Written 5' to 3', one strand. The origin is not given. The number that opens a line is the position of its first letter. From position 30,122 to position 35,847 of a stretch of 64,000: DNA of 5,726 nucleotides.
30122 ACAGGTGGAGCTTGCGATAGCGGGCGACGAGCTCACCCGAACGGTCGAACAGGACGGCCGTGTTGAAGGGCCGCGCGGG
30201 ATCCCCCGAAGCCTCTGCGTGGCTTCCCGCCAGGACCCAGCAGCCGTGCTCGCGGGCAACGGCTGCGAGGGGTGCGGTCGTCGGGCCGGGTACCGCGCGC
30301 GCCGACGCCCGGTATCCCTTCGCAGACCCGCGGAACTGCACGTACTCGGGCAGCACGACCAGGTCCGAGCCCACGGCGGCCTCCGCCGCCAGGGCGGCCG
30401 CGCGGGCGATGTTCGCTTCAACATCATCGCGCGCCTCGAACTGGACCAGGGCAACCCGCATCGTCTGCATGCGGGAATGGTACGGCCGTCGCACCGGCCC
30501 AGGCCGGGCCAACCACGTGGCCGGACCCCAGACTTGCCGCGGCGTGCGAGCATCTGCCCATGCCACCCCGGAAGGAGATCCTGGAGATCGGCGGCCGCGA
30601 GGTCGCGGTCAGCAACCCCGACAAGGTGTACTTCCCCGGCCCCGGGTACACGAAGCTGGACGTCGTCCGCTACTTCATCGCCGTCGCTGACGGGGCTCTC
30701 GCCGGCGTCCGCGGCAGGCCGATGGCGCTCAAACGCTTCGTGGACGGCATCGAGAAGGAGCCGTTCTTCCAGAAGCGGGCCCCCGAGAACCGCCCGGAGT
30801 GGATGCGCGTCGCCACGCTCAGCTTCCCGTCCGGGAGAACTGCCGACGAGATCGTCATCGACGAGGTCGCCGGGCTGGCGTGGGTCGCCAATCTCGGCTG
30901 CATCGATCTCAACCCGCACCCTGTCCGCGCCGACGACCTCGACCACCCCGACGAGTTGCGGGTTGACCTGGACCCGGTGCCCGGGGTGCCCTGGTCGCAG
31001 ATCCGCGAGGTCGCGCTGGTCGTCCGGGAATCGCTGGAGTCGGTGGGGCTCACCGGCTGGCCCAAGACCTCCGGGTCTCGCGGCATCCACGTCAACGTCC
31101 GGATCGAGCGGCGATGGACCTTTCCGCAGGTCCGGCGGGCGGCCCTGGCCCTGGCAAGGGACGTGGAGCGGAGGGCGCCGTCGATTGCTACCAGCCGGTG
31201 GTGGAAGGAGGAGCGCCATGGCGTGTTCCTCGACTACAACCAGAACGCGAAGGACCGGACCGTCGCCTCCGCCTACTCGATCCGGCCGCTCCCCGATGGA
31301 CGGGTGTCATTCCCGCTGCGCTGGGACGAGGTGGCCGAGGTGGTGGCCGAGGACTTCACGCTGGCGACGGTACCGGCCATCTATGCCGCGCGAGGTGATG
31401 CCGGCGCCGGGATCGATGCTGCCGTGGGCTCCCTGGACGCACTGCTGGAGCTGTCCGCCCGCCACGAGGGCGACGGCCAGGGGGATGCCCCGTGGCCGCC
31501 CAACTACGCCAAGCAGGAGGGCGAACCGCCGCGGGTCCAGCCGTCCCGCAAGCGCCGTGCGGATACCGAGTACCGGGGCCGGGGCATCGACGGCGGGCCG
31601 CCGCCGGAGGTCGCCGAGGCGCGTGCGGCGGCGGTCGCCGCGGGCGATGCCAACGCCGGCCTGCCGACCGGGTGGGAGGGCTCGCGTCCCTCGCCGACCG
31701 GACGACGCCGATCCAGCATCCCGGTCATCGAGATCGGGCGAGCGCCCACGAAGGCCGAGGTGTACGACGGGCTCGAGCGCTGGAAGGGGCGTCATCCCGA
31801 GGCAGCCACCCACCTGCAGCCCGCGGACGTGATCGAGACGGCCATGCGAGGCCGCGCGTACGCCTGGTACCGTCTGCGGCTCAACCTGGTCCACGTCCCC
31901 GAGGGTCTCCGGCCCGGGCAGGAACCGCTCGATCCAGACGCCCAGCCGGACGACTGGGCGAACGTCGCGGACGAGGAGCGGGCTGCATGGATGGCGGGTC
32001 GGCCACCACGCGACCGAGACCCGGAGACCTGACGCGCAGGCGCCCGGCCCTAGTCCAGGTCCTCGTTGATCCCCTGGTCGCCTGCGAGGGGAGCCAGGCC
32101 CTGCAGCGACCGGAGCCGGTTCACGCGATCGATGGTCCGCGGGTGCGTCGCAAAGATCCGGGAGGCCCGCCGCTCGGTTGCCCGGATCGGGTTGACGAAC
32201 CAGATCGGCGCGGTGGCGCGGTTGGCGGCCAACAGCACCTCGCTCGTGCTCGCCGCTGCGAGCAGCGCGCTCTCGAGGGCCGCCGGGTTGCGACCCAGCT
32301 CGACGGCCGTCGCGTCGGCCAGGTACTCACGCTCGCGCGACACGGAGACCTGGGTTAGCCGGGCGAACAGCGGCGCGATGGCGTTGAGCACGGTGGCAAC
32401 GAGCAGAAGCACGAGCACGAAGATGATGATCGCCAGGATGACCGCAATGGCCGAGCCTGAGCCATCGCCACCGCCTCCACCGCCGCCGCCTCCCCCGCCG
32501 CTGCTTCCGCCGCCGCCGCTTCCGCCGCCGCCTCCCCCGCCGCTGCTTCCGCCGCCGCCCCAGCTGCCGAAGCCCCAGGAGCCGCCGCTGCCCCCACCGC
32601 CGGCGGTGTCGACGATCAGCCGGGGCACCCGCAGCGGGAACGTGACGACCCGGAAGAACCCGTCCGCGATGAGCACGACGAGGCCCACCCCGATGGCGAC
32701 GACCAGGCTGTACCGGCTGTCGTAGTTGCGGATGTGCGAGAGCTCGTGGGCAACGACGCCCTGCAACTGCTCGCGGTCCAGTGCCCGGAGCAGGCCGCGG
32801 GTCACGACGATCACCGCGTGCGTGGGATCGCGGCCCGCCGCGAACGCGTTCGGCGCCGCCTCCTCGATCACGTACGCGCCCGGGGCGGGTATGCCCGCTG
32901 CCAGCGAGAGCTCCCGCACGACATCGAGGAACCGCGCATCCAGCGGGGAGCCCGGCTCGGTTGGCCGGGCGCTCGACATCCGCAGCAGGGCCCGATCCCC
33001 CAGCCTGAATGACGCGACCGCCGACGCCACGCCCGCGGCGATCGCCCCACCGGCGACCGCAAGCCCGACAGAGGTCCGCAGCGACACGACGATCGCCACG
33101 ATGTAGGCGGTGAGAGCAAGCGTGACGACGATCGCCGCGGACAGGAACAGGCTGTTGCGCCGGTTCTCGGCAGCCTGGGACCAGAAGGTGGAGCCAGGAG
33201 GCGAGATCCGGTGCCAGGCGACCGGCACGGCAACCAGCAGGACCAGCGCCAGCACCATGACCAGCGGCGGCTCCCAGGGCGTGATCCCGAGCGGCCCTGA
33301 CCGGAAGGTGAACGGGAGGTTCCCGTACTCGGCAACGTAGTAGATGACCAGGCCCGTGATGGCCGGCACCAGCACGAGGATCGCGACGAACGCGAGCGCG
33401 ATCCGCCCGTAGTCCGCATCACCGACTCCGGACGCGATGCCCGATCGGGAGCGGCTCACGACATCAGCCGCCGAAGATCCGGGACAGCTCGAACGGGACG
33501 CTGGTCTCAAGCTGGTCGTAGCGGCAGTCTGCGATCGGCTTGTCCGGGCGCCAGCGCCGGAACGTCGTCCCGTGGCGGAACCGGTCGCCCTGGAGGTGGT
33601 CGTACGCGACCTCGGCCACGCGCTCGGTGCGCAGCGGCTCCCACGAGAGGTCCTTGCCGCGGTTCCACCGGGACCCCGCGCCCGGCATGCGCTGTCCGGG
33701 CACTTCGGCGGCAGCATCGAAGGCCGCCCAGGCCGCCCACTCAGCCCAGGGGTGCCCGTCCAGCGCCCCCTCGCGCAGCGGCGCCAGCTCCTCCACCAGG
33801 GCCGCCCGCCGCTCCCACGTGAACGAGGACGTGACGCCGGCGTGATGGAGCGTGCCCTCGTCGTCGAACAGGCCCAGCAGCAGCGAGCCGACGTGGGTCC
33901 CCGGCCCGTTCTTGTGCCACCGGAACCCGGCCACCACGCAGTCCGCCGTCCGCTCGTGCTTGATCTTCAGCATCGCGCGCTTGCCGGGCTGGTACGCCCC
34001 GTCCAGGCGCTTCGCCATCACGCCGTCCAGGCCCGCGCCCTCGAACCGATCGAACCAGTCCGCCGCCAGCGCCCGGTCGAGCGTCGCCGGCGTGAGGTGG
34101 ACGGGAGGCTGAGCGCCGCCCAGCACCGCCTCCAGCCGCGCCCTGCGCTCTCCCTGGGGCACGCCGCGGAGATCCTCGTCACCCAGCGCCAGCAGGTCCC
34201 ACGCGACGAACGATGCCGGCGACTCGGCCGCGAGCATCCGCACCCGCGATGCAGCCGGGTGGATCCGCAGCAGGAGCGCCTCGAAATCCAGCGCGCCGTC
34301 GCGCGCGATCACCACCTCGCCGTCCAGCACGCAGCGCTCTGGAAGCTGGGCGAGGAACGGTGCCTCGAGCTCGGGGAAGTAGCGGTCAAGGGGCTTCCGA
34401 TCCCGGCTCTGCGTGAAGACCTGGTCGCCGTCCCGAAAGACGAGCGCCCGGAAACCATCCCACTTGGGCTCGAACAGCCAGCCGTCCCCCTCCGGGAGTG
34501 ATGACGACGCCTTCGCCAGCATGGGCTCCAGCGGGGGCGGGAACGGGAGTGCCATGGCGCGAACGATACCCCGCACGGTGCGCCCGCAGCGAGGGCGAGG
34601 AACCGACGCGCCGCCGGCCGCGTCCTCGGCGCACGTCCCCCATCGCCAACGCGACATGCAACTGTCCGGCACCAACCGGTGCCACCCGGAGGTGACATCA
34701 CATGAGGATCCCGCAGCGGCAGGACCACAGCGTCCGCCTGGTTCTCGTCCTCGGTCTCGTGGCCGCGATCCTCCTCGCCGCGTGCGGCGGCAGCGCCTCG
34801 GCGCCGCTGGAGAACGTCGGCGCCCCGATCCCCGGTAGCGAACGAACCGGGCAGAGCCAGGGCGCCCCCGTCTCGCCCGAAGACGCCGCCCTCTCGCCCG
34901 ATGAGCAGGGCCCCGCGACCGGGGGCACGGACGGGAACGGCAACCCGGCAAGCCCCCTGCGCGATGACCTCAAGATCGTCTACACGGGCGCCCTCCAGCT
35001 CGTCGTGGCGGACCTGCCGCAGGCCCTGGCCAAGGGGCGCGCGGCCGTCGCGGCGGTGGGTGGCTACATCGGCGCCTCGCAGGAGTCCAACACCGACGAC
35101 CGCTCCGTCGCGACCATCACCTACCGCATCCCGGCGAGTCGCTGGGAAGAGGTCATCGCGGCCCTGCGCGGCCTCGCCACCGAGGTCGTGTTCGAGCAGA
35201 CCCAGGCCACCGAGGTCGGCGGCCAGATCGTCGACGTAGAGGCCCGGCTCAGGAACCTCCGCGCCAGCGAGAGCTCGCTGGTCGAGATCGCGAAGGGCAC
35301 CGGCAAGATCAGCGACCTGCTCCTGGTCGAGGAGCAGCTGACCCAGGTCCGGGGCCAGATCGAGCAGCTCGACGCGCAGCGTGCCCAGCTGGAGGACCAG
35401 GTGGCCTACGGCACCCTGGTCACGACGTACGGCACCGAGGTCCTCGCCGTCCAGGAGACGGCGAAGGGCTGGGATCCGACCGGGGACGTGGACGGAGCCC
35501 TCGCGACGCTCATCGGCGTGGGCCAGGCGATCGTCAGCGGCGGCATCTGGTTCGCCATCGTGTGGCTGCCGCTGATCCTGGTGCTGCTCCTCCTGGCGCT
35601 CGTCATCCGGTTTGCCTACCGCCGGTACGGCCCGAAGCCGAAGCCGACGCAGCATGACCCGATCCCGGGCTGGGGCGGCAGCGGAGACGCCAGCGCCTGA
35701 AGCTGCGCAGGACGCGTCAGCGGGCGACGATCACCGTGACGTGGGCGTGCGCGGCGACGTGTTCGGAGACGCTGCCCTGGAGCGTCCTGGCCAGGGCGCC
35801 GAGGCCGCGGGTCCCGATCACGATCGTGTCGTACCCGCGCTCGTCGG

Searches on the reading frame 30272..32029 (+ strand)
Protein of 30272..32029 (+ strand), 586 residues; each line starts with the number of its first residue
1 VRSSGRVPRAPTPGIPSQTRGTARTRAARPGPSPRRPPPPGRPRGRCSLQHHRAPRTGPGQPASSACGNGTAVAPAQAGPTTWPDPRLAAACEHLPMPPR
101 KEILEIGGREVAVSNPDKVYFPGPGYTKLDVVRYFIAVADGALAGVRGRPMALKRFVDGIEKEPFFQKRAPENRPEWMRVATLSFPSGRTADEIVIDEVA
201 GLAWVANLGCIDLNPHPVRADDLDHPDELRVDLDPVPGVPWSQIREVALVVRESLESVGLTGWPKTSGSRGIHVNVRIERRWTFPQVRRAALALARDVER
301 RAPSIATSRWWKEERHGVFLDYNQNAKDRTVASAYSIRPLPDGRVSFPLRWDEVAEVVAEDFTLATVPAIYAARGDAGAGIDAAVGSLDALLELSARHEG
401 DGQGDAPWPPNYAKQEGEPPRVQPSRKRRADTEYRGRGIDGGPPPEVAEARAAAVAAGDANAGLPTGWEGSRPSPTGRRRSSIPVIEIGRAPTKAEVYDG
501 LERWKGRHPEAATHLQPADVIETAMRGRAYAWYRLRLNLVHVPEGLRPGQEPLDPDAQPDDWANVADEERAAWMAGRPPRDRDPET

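Call 49: search_protein_families(library=pfam, proteins=[window:30272-32029:+], max_evalue=0.00001)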
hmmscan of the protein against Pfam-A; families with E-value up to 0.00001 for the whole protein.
window:30272-32029:+ (586 aa): 2 families
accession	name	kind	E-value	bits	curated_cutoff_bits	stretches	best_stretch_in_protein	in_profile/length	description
PF21686.3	LigD_Prim-Pol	-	4.1e-83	279.3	27.4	1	127-376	1-252/254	LigD, primase-polymerase domain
PF01896.25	DNA_primase_S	-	1.1e-07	32.8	26.8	1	227-351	9-163/163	DNA primase small subunit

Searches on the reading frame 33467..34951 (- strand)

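Call 49: search_protein_families(library=pfam, proteins=[window:33467-34951:-], max_evalue=0.00001)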
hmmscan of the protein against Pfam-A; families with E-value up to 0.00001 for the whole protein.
window:33467-34951:- (495 aa): 2 families
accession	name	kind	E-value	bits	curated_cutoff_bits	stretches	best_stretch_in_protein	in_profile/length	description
PF01068.26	DNA_ligase_A_M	-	9.8e-32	110.7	26.2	1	143-331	1-204/204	ATP dependent DNA ligase domain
PF04679.21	DNA_ligase_A_C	-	5.1e-08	33.7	27.5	1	352-471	3-94/94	ATP dependent DNA ligase C terminal region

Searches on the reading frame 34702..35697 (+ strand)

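Call 49: search_protein_families(library=pfam, proteins=[window:34702-35697:+], max_evalue=0.00001)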
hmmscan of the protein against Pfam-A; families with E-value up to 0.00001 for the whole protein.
window:34702-35697:+ (332 aa): 1 family
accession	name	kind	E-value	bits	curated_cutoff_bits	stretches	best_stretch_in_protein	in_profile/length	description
PF14257.11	DUF4349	-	5.3e-41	140.7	27.7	1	91-302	2-212/213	Domain of unknown function (DUF4349)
